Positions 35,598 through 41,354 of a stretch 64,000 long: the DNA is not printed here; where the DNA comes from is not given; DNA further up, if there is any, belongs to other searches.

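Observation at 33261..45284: Orphan MCE protein, 1818-aa GT-C-like giant, prepilin peptidase and histidine kinase in one co-directional cluster, divergent from a pilin gene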

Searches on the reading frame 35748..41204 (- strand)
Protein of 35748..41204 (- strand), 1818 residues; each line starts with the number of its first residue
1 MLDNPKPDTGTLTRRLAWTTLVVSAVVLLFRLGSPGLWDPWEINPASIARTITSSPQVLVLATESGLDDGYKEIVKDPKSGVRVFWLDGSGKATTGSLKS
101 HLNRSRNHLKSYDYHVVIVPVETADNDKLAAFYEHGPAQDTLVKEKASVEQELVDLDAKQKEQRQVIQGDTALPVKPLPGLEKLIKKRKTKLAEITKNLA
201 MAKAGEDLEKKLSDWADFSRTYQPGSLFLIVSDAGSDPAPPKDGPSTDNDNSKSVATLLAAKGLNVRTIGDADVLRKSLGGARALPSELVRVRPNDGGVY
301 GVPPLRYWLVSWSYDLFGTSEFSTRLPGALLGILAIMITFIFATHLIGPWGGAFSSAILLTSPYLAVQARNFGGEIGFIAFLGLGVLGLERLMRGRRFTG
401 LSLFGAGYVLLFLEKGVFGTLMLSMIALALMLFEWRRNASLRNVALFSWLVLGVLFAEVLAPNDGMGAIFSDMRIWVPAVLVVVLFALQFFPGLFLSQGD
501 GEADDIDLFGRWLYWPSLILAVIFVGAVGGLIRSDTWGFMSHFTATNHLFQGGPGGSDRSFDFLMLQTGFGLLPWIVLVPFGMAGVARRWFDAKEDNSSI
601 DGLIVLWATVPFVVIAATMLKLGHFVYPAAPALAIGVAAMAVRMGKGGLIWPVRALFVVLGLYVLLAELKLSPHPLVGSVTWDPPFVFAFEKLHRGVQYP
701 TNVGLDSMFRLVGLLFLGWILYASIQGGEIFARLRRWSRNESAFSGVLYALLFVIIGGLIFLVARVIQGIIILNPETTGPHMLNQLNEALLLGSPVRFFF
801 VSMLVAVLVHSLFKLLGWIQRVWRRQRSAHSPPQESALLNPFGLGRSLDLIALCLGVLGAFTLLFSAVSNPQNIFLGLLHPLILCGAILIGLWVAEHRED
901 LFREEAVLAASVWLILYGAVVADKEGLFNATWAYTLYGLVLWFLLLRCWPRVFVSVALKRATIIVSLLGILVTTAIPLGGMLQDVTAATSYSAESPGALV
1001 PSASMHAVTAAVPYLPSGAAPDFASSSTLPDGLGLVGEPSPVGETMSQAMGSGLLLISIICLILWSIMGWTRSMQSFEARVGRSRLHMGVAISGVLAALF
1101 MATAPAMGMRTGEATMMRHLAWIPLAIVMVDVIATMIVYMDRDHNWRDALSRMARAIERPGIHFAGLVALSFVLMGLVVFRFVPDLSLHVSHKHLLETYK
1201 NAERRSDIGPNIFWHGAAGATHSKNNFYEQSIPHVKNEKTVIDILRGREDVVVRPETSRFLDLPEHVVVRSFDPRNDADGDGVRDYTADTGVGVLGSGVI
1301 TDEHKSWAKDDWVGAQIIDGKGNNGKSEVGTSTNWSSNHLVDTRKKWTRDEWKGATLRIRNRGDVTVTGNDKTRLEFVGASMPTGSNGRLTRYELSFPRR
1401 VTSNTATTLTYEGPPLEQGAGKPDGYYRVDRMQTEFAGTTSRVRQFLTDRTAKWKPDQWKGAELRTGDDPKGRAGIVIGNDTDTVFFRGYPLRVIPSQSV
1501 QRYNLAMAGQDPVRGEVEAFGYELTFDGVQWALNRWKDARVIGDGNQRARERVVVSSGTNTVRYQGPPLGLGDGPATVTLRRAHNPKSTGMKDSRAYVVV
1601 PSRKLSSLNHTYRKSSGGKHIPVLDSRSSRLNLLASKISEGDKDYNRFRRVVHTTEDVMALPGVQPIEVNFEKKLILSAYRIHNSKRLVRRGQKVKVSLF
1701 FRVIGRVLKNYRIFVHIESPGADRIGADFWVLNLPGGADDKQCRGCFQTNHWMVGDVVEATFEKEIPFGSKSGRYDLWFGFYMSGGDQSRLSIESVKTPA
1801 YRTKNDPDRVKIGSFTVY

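Call 4: search_protein_families(library=pfam, proteins=[window:35748-41204:-], max_evalue=0.01)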
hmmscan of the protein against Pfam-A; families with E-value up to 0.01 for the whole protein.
window:35748-41204:- (1818 aa): 1 family
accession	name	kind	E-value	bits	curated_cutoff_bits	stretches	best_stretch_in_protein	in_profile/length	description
PF13231.12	PMT_2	-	2.9e-11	44.3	26.1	1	303-456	3-154/160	Dolichyl-phosphate-mannose-protein mannosyltransferase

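Call 7: find_homologous_proteins(query=window:35748-41204:-)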
Query window:35748-41204:- (1818 aa): 6 proteins with E <= 0.001 among 8000 candidates.
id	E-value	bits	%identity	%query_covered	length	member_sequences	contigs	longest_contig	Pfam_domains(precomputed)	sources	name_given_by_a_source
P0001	0.0e+0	4160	100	100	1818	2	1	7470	PF13231.13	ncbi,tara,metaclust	tara:strand:+ start:238 stop:5694 length:5457 start_codon:yes stop_codon:yes gene_type:complete|meta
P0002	0.0e+0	3041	72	100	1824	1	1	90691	PF13231.13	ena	-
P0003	2.3e-206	706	39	16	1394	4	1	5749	PF13231.13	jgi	-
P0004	9.9e-95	336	37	16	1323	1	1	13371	PF13231.13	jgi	jgi:4-amino-4-deoxy-L-arabinose transferase-like glycosyltransferase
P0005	7.9e-80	287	34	13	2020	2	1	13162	PF13231.13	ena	-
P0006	4.4e-78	281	42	12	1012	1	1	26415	PF13231.13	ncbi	-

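Call 8: find_encoding_contigs(protein=P0002, flank=10000, max_places=3)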
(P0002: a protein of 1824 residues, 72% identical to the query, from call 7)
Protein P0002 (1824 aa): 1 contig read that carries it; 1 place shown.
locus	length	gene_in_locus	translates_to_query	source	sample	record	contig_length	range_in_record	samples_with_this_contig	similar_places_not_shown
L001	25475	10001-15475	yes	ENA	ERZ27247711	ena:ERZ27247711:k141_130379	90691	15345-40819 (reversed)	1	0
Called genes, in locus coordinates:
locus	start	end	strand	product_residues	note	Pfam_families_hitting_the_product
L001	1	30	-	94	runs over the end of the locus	PF02686:GatC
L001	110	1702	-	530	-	PF00773:RNB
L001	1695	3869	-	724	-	PF23139:OB_YrrC, PF14520:HHH_5, PF14490:HHH_RecD2, PF13086:AAA_11 (weak), PF13245:AAA_19, PF13604:AAA_30, PF18335:SH3_13, PF13538:UvrD_C_2, +1 more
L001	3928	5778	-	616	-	-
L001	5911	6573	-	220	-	-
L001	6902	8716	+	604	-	PF13462:Thioredoxin_4 (faint), PF01323:DSBA (faint), PF03227:GILT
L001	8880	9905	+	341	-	PF02470:MlaD, PF28544:Helical_needle (faint)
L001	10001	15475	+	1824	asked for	PF13231:PMT_2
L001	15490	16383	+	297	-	PF06750:A24_N_bact, PF01478:Peptidase_A24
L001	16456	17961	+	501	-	PF00512:HisKA, PF02518:HATPase_c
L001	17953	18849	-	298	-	-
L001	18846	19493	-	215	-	-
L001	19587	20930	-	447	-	PF22458:RsmF-B_ferredox, PF01728:FtsJ (weak), PF01189:Methyltr_RsmB-F, PF13847:Methyltransf_31 (weak)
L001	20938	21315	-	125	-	PF04892:VanZ-LLP1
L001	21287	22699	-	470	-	PF00919:UPF0004, PF04055:Radical_SAM, PF01938:TRAM (weak)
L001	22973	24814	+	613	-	PF01807:Zn_ribbon_DnaG, PF08275:DNAG_N, PF01751:Toprim, PF13155:Toprim_2, PF13662:Toprim_4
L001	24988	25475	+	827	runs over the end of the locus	PF00140:Sigma70_r1_2, PF04546:Sigma70_ner, PF04542:Sigma70_r2, PF04539:Sigma70_r3, PF04545:Sigma70_r4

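Call 9: find_encoding_contigs(protein=P0005, flank=10000, max_places=3)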
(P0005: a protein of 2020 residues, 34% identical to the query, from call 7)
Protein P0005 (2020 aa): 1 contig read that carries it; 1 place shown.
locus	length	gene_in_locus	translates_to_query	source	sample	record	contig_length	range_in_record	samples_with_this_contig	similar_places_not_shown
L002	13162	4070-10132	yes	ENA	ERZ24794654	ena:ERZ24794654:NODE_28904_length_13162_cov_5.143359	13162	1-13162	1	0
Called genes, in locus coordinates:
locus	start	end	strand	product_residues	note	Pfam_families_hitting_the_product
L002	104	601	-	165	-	-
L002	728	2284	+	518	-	PF00756:Esterase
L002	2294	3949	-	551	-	PF19676:DUF6178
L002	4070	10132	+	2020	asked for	PF13231:PMT_2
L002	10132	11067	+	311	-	PF06750:A24_N_bact, PF01478:Peptidase_A24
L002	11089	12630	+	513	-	PF00672:HAMP, PF00512:HisKA, PF02518:HATPase_c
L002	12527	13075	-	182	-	PF03692:CxxCxxCC (weak)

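Call 10: find_encoding_contigs(protein=P0006, flank=10000, max_places=3)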
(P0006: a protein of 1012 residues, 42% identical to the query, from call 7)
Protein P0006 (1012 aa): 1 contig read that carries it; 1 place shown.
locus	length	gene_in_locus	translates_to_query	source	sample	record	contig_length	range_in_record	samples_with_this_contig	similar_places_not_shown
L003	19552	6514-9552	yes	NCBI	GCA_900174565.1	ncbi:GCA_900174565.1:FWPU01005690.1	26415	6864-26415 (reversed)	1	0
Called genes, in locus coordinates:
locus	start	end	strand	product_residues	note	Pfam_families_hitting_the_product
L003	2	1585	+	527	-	?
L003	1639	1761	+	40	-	-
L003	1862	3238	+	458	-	PF00526:Dicty_CTDC (weak)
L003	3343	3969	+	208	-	PF04542:Sigma70_r2, PF22029:PhyR_sigma2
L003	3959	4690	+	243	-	PF13490:zf-HC2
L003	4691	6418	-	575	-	PF19676:DUF6178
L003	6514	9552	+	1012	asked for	PF13231:PMT_2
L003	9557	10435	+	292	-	PF06750:A24_N_bact, PF01478:Peptidase_A24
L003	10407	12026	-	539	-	PF13646:HEAT_2 (faint), PF03130:HEAT_PBS (faint)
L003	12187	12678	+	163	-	-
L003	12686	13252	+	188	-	PF02985:HEAT (faint), PF13646:HEAT_2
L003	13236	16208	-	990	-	PF26550:Tricorn_2nd (weak), PF26549:Tricorn_N, PF07676:PD40, PF26549:Tricorn_N (weak)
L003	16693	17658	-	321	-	PF14938:SNAP (weak), PF13432:TPR_16 (weak)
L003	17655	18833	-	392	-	-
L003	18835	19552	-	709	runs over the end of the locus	PF00004:AAA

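Call 11: find_encoding_contigs(protein=P0004, flank=10000, max_places=3)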
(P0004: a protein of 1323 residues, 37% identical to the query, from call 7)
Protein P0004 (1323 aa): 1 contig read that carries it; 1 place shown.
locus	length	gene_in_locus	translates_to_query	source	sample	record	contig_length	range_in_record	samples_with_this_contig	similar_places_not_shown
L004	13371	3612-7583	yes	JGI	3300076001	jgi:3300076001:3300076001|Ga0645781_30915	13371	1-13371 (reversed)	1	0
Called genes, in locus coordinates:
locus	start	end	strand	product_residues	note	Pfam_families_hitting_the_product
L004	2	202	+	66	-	?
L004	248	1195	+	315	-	PF01979:Amidohydro_1, PF07969:Amidohydro_3 (weak)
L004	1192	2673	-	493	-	-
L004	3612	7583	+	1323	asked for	PF13231:PMT_2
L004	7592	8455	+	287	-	PF00535:Glycos_transf_2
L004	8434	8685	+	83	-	-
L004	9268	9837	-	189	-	PF00141:peroxidase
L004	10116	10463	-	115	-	-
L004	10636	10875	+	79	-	-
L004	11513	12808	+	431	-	PF00753:Lactamase_B, PF12706:Lactamase_B_2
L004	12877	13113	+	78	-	PF11213:DUF3006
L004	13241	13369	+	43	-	?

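Call 12: find_encoding_contigs(protein=P0003, flank=10000, max_places=3)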
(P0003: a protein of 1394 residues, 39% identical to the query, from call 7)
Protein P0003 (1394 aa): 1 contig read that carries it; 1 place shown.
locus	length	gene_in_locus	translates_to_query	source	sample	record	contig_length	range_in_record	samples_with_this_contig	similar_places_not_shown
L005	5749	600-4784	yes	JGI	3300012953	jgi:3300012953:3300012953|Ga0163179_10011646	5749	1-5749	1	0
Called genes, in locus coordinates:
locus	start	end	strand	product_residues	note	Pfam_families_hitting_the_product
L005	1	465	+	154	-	?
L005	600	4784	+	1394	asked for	PF13231:PMT_2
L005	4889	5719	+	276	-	PF06750:A24_N_bact, PF01478:Peptidase_A24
